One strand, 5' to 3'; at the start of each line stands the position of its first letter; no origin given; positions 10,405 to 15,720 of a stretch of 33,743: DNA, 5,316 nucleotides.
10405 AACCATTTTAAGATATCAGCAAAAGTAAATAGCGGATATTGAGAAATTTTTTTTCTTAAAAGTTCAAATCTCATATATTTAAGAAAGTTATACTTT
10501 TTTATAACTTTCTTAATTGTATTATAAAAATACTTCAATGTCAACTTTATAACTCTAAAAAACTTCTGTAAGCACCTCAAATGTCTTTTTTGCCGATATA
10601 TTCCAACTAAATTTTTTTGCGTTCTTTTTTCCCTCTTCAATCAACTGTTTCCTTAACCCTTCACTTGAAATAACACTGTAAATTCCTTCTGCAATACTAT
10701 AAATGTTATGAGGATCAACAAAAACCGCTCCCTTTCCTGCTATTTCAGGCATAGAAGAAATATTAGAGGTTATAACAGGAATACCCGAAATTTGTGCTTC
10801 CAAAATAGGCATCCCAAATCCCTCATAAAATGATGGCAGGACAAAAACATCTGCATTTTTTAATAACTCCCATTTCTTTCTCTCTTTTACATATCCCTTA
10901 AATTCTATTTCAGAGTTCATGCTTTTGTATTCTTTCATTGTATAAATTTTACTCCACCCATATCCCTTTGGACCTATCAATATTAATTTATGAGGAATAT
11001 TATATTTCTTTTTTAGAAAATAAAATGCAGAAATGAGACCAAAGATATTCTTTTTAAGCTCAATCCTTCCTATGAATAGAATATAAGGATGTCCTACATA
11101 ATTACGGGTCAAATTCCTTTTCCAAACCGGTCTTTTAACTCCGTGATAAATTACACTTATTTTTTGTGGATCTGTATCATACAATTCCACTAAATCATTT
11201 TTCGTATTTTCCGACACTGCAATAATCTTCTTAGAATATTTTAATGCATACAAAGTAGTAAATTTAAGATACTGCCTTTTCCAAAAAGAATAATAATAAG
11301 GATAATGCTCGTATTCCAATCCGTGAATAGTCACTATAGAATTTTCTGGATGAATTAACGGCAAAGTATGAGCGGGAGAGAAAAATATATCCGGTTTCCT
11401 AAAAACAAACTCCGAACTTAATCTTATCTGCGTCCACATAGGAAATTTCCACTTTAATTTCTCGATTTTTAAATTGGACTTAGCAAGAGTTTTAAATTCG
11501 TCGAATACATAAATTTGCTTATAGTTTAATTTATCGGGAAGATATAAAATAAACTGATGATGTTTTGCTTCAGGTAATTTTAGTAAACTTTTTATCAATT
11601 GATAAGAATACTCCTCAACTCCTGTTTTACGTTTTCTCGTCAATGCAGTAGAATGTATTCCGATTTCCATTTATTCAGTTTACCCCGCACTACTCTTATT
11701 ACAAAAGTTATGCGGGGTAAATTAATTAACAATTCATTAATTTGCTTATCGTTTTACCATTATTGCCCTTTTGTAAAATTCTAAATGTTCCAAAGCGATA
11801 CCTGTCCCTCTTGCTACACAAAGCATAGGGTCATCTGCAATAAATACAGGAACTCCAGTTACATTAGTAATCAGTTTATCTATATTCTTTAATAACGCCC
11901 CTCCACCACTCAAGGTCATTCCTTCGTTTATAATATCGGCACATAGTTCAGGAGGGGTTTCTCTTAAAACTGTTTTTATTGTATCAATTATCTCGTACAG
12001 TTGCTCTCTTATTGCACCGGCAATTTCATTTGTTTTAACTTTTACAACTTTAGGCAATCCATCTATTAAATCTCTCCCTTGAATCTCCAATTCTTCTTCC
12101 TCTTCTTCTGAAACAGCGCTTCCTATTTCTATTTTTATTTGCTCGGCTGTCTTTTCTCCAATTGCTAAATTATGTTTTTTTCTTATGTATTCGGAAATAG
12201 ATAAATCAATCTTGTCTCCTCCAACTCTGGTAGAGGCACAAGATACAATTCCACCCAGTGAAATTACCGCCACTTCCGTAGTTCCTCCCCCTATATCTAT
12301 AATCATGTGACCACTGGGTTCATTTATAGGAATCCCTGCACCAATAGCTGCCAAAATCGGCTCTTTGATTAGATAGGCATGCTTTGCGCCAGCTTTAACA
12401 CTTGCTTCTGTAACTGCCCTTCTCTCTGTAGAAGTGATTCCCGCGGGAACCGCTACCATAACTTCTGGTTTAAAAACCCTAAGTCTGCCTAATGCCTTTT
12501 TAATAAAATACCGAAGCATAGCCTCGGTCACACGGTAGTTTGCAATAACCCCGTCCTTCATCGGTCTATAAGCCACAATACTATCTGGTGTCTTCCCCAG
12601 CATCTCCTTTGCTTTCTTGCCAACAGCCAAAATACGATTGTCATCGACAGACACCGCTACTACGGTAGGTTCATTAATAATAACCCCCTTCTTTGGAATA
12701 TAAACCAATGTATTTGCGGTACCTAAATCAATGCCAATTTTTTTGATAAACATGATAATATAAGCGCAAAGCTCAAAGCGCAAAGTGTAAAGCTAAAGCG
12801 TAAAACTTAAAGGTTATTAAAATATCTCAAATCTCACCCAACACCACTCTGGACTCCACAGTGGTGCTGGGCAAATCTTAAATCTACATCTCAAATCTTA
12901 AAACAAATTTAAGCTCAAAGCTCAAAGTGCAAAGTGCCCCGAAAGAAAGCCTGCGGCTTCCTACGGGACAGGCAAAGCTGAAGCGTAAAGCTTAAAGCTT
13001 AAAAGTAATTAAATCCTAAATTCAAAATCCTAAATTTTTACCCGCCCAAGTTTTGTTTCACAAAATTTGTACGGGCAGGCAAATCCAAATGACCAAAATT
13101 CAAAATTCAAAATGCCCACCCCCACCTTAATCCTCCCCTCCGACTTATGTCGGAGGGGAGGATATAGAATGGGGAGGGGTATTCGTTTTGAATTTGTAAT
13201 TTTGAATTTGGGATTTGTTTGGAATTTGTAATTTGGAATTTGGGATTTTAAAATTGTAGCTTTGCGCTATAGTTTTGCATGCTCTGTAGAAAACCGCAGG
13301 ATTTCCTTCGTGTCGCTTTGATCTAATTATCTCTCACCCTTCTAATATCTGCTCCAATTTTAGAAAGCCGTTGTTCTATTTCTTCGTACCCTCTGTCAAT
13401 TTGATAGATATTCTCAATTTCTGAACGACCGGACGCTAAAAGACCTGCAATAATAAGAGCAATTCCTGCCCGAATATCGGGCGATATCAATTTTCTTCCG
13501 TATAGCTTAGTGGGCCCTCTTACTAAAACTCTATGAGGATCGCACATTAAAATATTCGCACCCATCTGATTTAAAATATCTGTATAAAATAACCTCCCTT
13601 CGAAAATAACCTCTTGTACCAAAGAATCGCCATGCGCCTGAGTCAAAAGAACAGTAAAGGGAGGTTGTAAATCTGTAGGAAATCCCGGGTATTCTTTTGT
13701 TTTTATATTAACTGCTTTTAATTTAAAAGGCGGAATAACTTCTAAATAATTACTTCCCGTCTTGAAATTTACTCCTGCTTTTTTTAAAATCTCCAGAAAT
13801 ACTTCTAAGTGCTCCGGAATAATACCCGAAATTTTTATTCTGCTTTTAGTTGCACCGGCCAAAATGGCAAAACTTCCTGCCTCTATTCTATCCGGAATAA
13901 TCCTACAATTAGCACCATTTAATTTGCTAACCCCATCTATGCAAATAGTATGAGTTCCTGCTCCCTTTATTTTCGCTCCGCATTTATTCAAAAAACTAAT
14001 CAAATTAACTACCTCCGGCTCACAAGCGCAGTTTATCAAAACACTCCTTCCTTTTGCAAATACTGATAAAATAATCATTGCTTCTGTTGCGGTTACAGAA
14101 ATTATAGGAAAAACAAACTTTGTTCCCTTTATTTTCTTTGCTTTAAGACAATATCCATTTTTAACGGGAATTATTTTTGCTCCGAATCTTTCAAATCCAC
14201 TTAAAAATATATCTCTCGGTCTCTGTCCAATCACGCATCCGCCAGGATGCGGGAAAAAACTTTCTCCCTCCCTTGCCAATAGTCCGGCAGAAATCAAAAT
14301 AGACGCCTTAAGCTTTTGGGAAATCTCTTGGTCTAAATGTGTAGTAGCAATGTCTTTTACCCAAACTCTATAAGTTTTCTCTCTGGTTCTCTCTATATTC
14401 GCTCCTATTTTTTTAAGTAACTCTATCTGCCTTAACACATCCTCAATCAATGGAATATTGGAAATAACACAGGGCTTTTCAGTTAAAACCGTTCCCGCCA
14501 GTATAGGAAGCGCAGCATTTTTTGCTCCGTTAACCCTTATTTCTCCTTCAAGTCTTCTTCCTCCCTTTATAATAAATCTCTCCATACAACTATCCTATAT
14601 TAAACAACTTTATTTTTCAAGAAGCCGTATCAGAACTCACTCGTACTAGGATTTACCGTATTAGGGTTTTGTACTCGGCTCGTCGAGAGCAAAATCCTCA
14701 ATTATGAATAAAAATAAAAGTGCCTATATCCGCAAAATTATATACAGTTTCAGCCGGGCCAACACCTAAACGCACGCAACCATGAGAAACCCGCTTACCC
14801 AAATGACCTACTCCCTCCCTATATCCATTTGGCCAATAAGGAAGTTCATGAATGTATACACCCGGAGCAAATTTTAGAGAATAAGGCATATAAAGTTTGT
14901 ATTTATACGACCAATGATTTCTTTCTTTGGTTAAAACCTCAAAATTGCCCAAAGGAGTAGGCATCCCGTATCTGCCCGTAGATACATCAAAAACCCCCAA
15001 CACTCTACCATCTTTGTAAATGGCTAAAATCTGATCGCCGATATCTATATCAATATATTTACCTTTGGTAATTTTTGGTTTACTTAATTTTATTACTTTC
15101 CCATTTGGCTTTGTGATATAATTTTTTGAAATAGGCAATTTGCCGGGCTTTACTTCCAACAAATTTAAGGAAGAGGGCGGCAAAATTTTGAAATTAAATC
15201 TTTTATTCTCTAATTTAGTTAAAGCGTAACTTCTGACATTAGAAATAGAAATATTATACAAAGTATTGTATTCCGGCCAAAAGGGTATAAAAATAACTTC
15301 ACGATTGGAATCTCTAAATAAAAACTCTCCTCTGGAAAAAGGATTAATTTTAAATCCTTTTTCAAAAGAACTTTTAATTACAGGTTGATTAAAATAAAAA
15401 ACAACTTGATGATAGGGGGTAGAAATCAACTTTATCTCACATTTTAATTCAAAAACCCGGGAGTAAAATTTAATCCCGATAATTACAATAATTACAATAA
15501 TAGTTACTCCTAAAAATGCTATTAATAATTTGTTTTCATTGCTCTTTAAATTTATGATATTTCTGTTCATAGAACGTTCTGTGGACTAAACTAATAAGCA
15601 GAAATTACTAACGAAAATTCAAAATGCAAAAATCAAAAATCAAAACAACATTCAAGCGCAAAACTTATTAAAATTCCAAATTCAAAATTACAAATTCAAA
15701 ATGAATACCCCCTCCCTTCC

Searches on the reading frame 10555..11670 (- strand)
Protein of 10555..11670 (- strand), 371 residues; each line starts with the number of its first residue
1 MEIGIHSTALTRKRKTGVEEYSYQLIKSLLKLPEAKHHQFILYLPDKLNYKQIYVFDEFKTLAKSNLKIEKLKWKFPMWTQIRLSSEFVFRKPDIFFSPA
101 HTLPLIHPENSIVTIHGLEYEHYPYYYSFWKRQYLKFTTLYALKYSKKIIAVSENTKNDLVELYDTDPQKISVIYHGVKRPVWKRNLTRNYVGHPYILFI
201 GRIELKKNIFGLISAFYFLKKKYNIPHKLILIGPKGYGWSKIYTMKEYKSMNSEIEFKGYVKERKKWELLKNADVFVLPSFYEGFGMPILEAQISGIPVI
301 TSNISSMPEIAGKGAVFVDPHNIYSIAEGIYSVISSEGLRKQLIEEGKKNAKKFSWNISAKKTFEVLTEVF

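Call 71: search_protein_families(library=pfam, proteins=[window:10555-11670:-], max_evalue=0.00001)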
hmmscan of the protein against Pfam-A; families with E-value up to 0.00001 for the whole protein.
window:10555-11670:- (371 aa): 4 families
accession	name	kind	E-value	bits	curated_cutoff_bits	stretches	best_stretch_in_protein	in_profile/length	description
PF00534.26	Glycos_transf_1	-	4e-36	124.6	26.4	1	192-349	13-171/172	Glycosyl transferases group 1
PF13692.12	Glyco_trans_1_4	-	1.5e-24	87.3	27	1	195-334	2-140/142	Glycosyl transferases group 1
PF13439.12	Glyco_transf_4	-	2.1e-13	51.1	28.5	1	17-178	3-166/170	Glycosyltransferase Family 4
PF20706.3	GT4-conflict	-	2.5e-08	33.8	26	1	163-305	164-314/385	Family 4 Glycosyltransferase in conflict systems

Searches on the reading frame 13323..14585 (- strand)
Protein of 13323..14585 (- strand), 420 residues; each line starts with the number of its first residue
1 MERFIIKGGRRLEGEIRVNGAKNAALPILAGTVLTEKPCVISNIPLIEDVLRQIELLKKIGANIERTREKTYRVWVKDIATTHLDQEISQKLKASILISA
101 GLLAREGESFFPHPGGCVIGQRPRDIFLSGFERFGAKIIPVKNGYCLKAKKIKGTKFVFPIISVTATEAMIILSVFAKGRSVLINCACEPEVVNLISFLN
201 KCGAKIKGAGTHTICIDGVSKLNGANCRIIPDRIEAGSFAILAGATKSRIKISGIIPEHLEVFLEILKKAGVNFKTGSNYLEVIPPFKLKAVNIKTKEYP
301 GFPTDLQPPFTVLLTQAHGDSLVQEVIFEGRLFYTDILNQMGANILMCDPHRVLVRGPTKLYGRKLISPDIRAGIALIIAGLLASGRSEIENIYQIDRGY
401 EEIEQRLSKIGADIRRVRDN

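Call 58: find_homologous_proteins(query=window:13323-14585:-, max_evalue=1e-60)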
Query window:13323-14585:- (420 aa): 7986 proteins with E <= 1e-60 among 8000 candidates; the best 120 are listed.
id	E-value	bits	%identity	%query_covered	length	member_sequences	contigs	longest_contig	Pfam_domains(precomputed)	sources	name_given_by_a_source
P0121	5.0e-275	930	100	100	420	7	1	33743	PF00275.26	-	-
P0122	7.3e-243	824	87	100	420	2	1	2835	PF00275.26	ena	-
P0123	1.1e-176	606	65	99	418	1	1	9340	PF00275.26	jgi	jgi:UDP-N-acetylglucosamine 1-carboxyvinyltransferase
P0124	2.1e-176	605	66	99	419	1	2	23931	PF00275.26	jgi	jgi:UDP-N-acetylglucosamine 1-carboxyvinyltransferase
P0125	1.6e-175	602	65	99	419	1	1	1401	PF00275.26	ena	-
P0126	4.2e-175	601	65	99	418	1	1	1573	PF00275.26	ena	-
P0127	6.2e-175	600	67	99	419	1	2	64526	PF00275.26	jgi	jgi:UDP-N-acetylglucosamine 1-carboxyvinyltransferase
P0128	6.5e-175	600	65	100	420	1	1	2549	PF00275.26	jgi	jgi:UDP-N-acetylglucosamine 1-carboxyvinyltransferase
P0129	7.3e-175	600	66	99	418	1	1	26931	PF00275.26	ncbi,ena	-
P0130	7.4e-175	600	66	99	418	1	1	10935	PF00275.26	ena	-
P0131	7.7e-175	600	65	99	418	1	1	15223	PF00275.26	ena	-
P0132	8.4e-175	600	65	100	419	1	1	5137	PF00275.26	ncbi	-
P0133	9.3e-175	600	66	99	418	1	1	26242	PF00275.26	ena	-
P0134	2.7e-174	598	65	99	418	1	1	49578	PF00275.26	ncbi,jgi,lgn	-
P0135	2.8e-174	598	65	99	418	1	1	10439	PF00275.26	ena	-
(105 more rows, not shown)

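Call 59: find_encoding_contigs(protein=P0122, flank=10000)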
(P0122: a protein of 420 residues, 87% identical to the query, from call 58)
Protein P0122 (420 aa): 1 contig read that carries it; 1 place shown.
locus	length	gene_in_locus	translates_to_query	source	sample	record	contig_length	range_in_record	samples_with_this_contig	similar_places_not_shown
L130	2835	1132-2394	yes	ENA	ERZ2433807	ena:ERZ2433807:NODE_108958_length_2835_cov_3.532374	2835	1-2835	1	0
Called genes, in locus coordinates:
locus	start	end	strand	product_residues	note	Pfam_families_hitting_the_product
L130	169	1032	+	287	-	PF03734:YkuD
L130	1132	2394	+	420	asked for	PF00275:EPSP_synthase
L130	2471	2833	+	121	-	?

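Call 91: list_cluster_members(proteins=[P0121, P0001])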
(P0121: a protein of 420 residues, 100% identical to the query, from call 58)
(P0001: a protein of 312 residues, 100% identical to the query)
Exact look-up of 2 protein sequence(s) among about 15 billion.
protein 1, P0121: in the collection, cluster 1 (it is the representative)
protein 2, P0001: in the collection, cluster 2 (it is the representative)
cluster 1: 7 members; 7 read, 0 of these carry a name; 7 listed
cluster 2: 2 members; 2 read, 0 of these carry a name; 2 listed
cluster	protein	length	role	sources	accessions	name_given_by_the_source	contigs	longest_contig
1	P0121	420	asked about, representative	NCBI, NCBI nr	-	-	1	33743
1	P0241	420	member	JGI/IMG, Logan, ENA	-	-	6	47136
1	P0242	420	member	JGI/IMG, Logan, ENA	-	-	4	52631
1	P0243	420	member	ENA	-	-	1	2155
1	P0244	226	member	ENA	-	-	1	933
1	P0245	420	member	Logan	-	-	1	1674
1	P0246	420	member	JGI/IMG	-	-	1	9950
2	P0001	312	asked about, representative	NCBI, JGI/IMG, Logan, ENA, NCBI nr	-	-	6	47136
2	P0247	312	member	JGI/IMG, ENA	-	-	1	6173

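Call 92: find_encoding_contigs(protein=P0242, flank=10000, max_places=5)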
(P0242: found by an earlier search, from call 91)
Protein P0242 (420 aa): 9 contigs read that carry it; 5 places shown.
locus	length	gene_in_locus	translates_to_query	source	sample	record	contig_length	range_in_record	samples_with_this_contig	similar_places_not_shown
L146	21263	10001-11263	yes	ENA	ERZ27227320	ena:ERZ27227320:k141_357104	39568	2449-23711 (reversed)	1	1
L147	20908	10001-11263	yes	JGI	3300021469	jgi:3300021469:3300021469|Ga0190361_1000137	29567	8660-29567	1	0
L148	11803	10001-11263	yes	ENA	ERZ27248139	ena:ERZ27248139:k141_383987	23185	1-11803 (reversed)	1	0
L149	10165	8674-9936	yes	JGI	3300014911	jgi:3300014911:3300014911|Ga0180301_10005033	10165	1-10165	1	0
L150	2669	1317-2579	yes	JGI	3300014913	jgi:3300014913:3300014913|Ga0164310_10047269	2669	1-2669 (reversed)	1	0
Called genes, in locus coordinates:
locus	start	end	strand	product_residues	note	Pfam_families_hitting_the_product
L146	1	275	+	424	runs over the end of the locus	PF11104:PilM_2 (weak), PF02541:Ppx-GppA (weak), PF14450:FtsA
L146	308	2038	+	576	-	-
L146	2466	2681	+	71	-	PF01176:eIF-1a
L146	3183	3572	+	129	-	PF00416:Ribosomal_S13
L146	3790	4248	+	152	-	PF00861:Ribosomal_L18p (faint), PF00411:Ribosomal_S11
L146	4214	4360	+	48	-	-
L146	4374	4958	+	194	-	PF00163:Ribosomal_S4, PF22421:SYY_C-terminal (weak), PF01479:S4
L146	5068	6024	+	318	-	PF01193:RNA_pol_L, PF01000:RNA_pol_A_bac, PF03118:RNA_pol_A_CTD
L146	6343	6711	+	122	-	PF01196:Ribosomal_L17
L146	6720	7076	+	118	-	PF00572:Ribosomal_L13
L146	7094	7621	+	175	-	PF00380:Ribosomal_S9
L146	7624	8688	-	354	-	PF08308:PEGA, PF16755:Beta-prop_NUP159_NUP214 (faint)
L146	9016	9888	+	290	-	PF03734:YkuD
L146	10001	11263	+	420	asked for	PF00275:EPSP_synthase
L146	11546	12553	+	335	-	PF06723:MreB_Mbl, PF00022:Actin, PF25216:Volactin (faint), PF00012:HSP70, PF06277:EutA (weak), PF14450:FtsA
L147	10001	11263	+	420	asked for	PF00275:EPSP_synthase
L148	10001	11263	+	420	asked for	PF00275:EPSP_synthase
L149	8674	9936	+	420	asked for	PF00275:EPSP_synthase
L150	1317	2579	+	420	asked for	PF00275:EPSP_synthase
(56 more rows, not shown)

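Call 94: find_encoding_contigs(protein=P0247, flank=10000, max_places=5)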
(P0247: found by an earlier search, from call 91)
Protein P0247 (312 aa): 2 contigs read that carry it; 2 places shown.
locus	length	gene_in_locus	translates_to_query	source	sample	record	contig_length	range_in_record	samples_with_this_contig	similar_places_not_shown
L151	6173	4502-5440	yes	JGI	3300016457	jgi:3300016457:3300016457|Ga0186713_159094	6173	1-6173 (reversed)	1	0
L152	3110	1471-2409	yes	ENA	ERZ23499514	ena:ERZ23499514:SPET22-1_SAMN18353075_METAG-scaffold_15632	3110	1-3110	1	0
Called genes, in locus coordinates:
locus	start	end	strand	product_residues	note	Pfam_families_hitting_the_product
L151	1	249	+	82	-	?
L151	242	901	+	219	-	PF01791:DeoC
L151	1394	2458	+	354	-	PF00294:PfkB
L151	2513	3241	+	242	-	PF07963:N_methyl, PF13385:Laminin_G_3 (weak)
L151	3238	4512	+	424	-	-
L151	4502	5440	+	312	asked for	PF01565:FAD_binding_4, PF02873:MurB_C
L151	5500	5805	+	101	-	PF02482:Ribosomal_S30AE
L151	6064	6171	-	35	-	?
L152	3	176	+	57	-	?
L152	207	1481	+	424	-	-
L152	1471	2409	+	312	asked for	PF01565:FAD_binding_4, PF02873:MurB_C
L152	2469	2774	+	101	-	PF02482:Ribosomal_S30AE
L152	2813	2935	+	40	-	-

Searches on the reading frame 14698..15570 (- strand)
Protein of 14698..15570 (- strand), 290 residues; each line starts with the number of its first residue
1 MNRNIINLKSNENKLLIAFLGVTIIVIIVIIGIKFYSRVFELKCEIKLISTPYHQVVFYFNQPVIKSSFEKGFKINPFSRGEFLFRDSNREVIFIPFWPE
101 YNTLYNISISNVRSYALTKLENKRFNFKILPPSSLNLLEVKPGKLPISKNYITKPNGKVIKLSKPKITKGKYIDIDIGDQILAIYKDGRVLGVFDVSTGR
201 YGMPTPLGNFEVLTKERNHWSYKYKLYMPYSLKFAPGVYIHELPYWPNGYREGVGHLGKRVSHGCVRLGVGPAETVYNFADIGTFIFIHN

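Call 71: search_protein_families(library=pfam, proteins=[window:14698-15570:-], max_evalue=0.00001)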
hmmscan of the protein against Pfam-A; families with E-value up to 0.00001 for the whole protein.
window:14698-15570:- (290 aa): 1 family
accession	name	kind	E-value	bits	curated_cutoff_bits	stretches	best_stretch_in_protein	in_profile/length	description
PF03734.19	YkuD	-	1.4e-20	74.8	23.4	1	171-288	2-146/146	L,D-transpeptidase catalytic domain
